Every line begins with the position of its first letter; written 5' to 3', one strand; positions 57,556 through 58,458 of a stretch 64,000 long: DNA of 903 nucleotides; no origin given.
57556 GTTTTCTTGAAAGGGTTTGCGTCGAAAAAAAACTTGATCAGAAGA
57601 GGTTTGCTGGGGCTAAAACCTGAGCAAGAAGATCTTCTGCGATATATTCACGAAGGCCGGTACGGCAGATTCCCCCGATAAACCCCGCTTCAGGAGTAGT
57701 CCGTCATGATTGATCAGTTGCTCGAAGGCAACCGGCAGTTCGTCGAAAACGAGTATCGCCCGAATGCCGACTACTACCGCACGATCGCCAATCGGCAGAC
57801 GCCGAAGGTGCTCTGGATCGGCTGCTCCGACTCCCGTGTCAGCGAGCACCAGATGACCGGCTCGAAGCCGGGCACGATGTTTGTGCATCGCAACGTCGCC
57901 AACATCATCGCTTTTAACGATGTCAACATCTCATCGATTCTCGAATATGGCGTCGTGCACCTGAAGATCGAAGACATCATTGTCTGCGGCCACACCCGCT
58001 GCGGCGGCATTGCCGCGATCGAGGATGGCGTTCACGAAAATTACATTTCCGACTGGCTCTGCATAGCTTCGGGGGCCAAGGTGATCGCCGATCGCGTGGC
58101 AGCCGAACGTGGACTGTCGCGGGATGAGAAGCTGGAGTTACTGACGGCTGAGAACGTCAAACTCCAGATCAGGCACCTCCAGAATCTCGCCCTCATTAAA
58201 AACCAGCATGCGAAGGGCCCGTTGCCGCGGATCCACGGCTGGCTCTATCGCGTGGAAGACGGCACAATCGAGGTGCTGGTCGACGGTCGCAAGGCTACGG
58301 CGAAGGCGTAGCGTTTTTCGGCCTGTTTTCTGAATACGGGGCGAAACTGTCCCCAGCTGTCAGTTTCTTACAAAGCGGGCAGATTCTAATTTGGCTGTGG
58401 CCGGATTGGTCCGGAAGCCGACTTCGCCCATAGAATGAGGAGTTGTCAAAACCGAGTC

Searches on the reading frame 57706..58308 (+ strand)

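Call 60: search_protein_families(library=pfam, proteins=[window:57706-58308:+], max_evalue=1)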
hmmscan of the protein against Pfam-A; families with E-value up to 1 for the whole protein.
window:57706-58308:+ (201 aa): 1 family
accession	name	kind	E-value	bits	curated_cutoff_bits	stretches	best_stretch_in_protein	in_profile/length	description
PF00484.24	Pro_CA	-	2.3e-41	142.1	25.7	1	35-188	1-156/156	Carbonic anhydrase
